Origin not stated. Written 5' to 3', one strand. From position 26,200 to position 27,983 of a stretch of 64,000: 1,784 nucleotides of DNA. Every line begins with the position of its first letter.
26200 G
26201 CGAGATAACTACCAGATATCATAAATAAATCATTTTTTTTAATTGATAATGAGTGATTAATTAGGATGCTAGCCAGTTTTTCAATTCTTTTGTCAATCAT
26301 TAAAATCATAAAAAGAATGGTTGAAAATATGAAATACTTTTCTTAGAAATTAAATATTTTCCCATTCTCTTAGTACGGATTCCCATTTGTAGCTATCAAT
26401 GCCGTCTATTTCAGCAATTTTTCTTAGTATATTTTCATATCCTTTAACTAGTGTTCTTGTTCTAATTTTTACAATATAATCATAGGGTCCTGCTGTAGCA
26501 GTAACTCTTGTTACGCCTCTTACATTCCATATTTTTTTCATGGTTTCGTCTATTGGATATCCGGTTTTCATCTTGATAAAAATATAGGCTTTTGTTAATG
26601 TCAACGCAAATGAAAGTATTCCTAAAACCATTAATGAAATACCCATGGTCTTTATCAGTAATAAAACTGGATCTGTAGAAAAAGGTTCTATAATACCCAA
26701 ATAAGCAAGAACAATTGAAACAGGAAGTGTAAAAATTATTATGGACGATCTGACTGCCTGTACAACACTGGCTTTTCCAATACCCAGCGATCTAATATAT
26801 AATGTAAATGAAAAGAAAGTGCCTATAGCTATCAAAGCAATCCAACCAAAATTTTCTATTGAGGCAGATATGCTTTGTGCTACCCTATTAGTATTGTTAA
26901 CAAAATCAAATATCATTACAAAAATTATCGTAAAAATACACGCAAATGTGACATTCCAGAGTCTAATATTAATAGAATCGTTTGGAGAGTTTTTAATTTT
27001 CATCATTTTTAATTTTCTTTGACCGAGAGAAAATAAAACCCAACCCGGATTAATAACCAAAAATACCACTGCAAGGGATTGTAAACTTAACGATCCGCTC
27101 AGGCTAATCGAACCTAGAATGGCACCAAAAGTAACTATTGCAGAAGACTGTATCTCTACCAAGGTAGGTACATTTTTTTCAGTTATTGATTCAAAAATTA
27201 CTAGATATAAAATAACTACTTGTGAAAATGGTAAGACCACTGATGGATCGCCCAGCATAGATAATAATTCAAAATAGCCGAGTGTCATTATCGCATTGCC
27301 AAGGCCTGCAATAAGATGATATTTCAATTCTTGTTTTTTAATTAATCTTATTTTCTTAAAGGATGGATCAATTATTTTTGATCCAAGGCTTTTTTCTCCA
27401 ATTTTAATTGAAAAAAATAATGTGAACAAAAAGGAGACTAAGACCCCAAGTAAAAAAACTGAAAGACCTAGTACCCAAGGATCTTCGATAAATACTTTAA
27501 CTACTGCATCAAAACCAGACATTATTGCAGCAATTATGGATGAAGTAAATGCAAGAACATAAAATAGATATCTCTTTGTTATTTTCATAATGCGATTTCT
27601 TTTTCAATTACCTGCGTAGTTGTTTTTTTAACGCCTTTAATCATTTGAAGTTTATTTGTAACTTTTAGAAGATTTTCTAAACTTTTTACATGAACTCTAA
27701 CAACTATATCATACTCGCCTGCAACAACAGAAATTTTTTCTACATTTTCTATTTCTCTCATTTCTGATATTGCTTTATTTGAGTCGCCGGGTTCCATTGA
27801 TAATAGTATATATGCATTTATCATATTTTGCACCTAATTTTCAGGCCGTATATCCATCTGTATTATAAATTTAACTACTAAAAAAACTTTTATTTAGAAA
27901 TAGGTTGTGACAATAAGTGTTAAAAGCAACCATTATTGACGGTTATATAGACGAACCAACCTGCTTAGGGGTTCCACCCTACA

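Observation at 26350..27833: Standalone RAM-domain protein translationally coupled to a 10-TM protein carrying a C-terminal RAM domain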

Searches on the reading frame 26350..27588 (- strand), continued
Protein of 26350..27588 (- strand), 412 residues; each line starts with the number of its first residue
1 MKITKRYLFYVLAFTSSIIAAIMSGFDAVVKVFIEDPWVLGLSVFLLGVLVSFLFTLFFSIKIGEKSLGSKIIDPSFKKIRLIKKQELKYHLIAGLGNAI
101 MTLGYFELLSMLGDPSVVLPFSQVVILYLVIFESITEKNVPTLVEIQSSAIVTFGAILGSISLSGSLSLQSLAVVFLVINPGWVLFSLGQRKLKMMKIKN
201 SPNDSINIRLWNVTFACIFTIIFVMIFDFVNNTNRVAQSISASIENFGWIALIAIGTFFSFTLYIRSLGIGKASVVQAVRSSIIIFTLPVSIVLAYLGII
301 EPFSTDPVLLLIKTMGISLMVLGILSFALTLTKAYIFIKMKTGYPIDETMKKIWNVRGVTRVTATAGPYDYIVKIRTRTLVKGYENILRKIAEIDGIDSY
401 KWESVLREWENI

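Call 47: find_encoding_contigs(protein=P0172, flank=3000, max_places=1)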
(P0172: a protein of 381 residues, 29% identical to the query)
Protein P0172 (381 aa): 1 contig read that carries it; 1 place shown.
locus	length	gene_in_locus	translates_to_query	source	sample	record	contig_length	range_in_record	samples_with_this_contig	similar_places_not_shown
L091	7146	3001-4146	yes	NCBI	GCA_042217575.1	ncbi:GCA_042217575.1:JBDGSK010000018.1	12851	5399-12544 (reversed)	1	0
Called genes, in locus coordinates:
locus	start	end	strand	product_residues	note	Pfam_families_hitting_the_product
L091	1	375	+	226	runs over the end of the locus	PF13462:Thioredoxin_4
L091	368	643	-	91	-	-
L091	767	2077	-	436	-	PF01546:Peptidase_M20, PF07687:M20_dimer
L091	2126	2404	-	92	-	-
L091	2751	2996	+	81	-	PF22482:AsnC_trans_reg_3 (weak), PF01037:AsnC_trans_reg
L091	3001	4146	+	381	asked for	PF01037:AsnC_trans_reg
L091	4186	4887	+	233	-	PF00583:Acetyltransf_1 (weak)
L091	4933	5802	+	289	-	PF00583:Acetyltransf_1, PF13508:Acetyltransf_7 (weak)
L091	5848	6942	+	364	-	PF13378:MR_MLE_C, PF26685:DUF8230_C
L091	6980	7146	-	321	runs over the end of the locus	-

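Call 48: find_encoding_contigs(protein=P0148, flank=3000, max_places=1)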
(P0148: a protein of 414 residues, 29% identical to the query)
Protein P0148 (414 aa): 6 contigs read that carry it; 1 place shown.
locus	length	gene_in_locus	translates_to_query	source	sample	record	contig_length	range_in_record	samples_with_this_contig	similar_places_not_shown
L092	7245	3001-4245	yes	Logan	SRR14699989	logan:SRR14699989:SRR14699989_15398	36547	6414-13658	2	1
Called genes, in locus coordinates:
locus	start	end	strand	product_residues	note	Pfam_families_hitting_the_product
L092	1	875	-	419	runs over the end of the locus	PF05221:AdoHcyase, PF02826:2-Hacid_dh_C, PF00670:AdoHcyase_NAD, PF07991:KARI_N (weak)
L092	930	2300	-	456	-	PF01979:Amidohydro_1, PF07969:Amidohydro_3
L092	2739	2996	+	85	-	PF01037:AsnC_trans_reg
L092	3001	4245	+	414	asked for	-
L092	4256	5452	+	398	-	PF13191:AAA_16, PF13401:AAA_22, PF22703:Cdc6_lid, PF09079:WHD_Cdc6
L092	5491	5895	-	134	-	PF13905:Thioredoxin_8 (faint), PF00085:Thioredoxin, PF13098:Thioredoxin_2 (weak)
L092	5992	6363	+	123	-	PF01978:TrmB, PF01047:MarR (weak)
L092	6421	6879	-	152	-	PF12773:DZR (faint), PF17032:Zn_ribbon_15 (faint), PF13240:Zn_Ribbon_1 (weak)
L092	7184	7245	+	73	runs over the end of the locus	-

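Call 49: search_protein_families(library=ncbifam, proteins=[L089:1811-2872:+, L090:1959-2990:+, L089:1334-1600:+, L090:4084-4755:+, L091:4186-4887:+], max_evalue=0.00001)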
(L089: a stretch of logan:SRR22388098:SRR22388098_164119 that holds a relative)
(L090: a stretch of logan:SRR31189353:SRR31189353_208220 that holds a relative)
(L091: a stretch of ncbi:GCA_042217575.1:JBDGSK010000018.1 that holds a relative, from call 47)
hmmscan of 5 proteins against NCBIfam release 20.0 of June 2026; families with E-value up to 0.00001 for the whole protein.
L089:1811-2872:+ (353 aa): 10 families
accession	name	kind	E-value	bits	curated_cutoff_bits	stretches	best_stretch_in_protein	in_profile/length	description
NF008922.0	PRK12283.1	equivalog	1.1e-58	199.1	572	2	3-186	4-172/400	tryptophan--tRNA ligase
TIGR00233.1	trpS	equivalog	8.5e-54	183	176.75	1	3-347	3-326/328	tryptophan--tRNA ligase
NF009207.0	PRK12556.1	equivalog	3e-40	138.1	479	1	4-347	5-329/332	tryptophan--tRNA ligase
NF008923.0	PRK12284.1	equivalog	1e-39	136.6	597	1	2-350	2-332/431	tryptophan--tRNA ligase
NF008925.0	PRK12285.1-2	equivalog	2.3e-19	69.6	451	1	5-317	65-354/365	tryptophan--tRNA ligase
NF008927.0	PRK12285.1-4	equivalog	3.7e-18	65.7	478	1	4-317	75-363/385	tryptophan--tRNA ligase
NF006330.0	PRK08560.1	equivalog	4.2e-11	42.5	220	1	7-314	37-329/342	tyrosine--tRNA ligase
NF008926.0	PRK12285.1-3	equivalog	3.5e-09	36.1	320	0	213-317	314-421/429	tryptophan--tRNA ligase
NF008924.0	PRK12285.1-1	equivalog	3.7e-07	29.7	644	1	6-318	77-360/381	tryptophan--tRNA ligase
NF008928.0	PRK12285.1-5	equivalog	4.1e-06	25.6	891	0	5-169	95-240/530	tryptophan--tRNA ligase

L090:1959-2990:+ (343 aa): 11 families
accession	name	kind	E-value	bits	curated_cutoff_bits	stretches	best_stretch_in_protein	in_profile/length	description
NF008922.0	PRK12283.1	equivalog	5.1e-79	266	572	2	7-185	4-174/400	tryptophan--tRNA ligase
TIGR00233.1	trpS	equivalog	5.5e-74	249.4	176.75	1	8-338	4-327/328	tryptophan--tRNA ligase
NF008923.0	PRK12284.1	equivalog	1.2e-49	169.3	597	1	7-340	3-332/431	tryptophan--tRNA ligase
NF009207.0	PRK12556.1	equivalog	5.5e-47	160.2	479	1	8-337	5-329/332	tryptophan--tRNA ligase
NF008927.0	PRK12285.1-4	equivalog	6.5e-28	97.8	478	1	9-308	76-364/385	tryptophan--tRNA ligase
NF008925.0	PRK12285.1-2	equivalog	1.1e-25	90.4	451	1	9-309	65-356/365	tryptophan--tRNA ligase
NF006330.0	PRK08560.1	equivalog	2e-18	66.5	220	1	9-305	35-330/342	tyrosine--tRNA ligase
NF008926.0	PRK12285.1-3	equivalog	5.6e-15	55.2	320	1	8-180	67-230/429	tryptophan--tRNA ligase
NF008928.0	PRK12285.1-5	equivalog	1.6e-13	50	891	1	8-179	94-253/530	tryptophan--tRNA ligase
NF008924.0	PRK12285.1-1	equivalog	2.3e-13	50.1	644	1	11-318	78-369/381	tryptophan--tRNA ligase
TIGR00234.1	tyrS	equivalog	1.4e-09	37.5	113.8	1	9-239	38-274/406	tyrosine--tRNA ligase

L089:1334-1600:+ (88 aa): 2 families
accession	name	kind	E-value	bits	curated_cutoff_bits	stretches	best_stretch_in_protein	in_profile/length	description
TIGR01321.1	TrpR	equivalog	1.1e-14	54.6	67.25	1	6-77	8-80/94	trp operon repressor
TIGR02531.1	yecD_yerC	hypoth_equivalog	8.2e-10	39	42.2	1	5-70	3-68/88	YerC/YecD family TrpR-related protein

L090:4084-4755:+ (223 aa): 0 families

L091:4186-4887:+ (233 aa): 0 families

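Call 50: find_encoding_contigs(protein=P0190, flank=3000, max_places=1)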
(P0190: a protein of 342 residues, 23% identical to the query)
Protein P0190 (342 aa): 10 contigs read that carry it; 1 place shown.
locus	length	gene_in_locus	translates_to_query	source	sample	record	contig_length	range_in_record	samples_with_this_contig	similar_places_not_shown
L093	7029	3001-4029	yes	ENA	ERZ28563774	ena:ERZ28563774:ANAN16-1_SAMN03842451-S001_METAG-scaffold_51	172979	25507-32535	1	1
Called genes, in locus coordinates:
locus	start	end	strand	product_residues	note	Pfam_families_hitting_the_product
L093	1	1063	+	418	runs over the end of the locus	-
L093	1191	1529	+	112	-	-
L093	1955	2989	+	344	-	PF00579:tRNA-synt_1b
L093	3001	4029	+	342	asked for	-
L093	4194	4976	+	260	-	PF03437:BtpA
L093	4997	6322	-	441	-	PF00591:Glycos_transf_3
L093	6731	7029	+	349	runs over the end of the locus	PF26233:NicX (weak), PF02073:Peptidase_M29 (weak)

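Call 51: find_encoding_contigs(protein=P0197, flank=3000, max_places=1)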
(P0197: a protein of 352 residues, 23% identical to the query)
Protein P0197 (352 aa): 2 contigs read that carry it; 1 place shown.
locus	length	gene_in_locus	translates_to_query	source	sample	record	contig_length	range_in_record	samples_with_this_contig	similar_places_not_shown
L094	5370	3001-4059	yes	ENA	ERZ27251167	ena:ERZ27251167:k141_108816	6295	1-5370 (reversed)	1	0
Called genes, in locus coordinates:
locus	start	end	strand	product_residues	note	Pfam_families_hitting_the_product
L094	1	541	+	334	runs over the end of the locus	PF08240:ADH_N, PF00107:ADH_zinc_N, PF13602:ADH_zinc_N_2 (weak)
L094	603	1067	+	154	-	PF11578:DUF3237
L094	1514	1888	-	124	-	PF00665:rve, PF13683:rve_3, PF13333:rve_2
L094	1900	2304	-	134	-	PF00665:rve (faint), PF13276:HTH_21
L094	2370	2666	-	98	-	PF01527:HTH_Tnp_1, PF13542:HTH_Tnp_ISL3 (weak)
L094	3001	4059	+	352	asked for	-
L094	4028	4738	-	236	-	PF03050:DDE_Tnp_IS66 (weak), PF00665:rve, PF13610:DDE_Tnp_IS240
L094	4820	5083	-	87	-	-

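Call 68: find_homologous_proteins(query=P0179, max_evalue=0.001)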
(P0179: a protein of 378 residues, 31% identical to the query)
Query P0179 (378 aa): 2 proteins with E <= 0.001 among 8000 candidates.
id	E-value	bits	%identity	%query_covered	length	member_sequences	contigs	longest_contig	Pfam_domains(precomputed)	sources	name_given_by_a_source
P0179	5.5e-231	784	100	100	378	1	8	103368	PF00892.27,PF01037.29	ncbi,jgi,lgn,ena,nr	ncbi:Lrp/AsnC family transcriptional regulator [Candidatus Woesearchaeota archaeon]|jgi:drug/metabol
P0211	1.3e-139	484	60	100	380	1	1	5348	PF00892.27,PF01037.29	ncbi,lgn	-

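Call 70: find_encoding_contigs(protein=P0206, flank=3000, max_places=2)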
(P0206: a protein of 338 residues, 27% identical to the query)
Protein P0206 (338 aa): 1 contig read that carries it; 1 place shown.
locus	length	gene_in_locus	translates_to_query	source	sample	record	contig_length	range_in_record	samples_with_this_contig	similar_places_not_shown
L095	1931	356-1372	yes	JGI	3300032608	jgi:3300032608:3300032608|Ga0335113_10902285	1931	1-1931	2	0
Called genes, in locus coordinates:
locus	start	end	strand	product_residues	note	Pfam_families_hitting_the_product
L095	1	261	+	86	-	?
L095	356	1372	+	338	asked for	-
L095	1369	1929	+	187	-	?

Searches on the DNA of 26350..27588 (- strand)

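Call 58: search_rna_families(sources=[L089, L090, L093], threshold=evalue, max_evalue=0.01)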
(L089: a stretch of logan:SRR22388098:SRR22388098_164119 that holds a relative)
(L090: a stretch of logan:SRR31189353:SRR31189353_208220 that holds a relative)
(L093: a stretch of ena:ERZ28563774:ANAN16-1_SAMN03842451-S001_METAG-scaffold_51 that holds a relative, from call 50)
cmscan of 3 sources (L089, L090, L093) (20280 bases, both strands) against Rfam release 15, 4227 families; matches with E-value up to 0.01: 3.
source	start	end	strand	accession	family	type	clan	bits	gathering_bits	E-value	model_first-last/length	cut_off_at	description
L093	6409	6624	-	RF00230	T-box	Cis-reg; leader;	-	74.3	93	1e-14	1-219/219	no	T-box leader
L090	5397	5469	-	RF00005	tRNA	Gene; tRNA;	CL00001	67.6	29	4.5e-13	1-71/71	no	tRNA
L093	1778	1850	+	RF00005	tRNA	Gene; tRNA;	CL00001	60.9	29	3.2e-11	1-71/71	no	tRNA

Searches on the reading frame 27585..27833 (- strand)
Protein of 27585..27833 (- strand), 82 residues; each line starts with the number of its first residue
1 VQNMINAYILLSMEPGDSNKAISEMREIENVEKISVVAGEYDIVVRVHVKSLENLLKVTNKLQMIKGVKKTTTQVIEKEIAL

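Call 5: search_protein_families(library=pfam, proteins=[window:27585-27833:-], max_evalue=1)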
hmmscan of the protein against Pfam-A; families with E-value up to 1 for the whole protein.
window:27585-27833:- (82 aa): 5 families
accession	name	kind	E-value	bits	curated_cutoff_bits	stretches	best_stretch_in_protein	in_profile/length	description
PF01037.27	AsnC_trans_reg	-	8.5e-13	48.4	25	1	9-76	1-70/73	Lrp/AsnC ligand binding domain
PF13291.12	ACT_4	-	0.0065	17.6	27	1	30-70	33-77/80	ACT domain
PF07819.20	PGAP1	-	0.01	16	24.3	1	4-75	146-211/233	PGAP1-like alpha/beta domain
PF08734.17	GYD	-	0.033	14.6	31.4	1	30-79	36-85/91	GYD domain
PF13196.11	DUF4012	-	0.11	13.4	28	1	39-77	99-137/144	Protein of unknown function (DUF4012)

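Call 6: search_protein_families(library=ncbifam, proteins=[window:27585-27833:-], max_evalue=1)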
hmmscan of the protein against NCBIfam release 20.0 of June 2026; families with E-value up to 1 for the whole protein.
window:27585-27833:- (82 aa): 6 families
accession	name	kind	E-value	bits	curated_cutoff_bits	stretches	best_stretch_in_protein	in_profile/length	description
NF040947.1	trans_reg_LysM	equivalog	3.8e-09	36.4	180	1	2-78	57-134/136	HTH-type transcriptional regulator LysM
NF008384.0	PRK11179.1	equivalog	1.2e-06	28.4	227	1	16-75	81-141/153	transcriptional regulator AsnC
NF002085.0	PRK00915.1-2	subfamily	0.00072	18.4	517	1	21-80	434-496/504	2-isopropylmalate synthase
NF040820.1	trans_reg_LrpA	equivalog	0.017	15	250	1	21-77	80-137/141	HTH-type transcriptional regulator LrpA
NF008370.0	PRK11169.1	equivalog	0.017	14.8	233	1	24-80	96-153/164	leucine-responsive transcriptional regulator Lrp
NF003140.0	PRK04053.1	equivalog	0.071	13.2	159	1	40-80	8-48/157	30S ribosomal protein S13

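Call 41: search_solved_structures(query=window:27588-27824:-, max_evalue=0.01, show_alignments=3)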
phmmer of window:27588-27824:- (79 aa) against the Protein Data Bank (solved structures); distinct sequences matched with E-value up to 0.01: 9.
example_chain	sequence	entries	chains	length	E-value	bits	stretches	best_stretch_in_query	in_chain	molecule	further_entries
2zbc_A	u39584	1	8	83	3.6e-07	33.4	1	1-74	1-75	83aa long hypothetical transcriptional regulator asnC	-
7fby_A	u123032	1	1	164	2.6e-06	30.7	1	3-73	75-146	Transcriptional regulatory protein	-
9w4v_A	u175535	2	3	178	3.2e-06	30.4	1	3-73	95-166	Uncharacterized HTH-type transcriptional regulator PH0140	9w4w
2cvi_A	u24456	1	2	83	1.2e-05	28.6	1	1-72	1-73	75aa long hypothetical regulatory protein AsnC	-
2e1a_A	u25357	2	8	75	1.3e-05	28.5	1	1-72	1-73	75aa long hypothetical regulatory protein AsnC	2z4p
2dbb_A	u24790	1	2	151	0.00016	25.1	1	6-68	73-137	Putative HTH-type transcriptional regulator PH0061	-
2cyy_A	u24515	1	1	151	0.00017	25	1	4-75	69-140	Putative HTH-type transcriptional regulator PH1519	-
1ri7_A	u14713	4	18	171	0.00026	24.4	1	4-75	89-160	Putative transcriptional regulator | Putative HTH-type transcriptional regulator PH1519 | Uncharacterized HTH-type transcriptional regulator PH1519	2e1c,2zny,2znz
2djw_A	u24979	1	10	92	0.00055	23.4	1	1-71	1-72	probable transcriptional regulator, AsnC family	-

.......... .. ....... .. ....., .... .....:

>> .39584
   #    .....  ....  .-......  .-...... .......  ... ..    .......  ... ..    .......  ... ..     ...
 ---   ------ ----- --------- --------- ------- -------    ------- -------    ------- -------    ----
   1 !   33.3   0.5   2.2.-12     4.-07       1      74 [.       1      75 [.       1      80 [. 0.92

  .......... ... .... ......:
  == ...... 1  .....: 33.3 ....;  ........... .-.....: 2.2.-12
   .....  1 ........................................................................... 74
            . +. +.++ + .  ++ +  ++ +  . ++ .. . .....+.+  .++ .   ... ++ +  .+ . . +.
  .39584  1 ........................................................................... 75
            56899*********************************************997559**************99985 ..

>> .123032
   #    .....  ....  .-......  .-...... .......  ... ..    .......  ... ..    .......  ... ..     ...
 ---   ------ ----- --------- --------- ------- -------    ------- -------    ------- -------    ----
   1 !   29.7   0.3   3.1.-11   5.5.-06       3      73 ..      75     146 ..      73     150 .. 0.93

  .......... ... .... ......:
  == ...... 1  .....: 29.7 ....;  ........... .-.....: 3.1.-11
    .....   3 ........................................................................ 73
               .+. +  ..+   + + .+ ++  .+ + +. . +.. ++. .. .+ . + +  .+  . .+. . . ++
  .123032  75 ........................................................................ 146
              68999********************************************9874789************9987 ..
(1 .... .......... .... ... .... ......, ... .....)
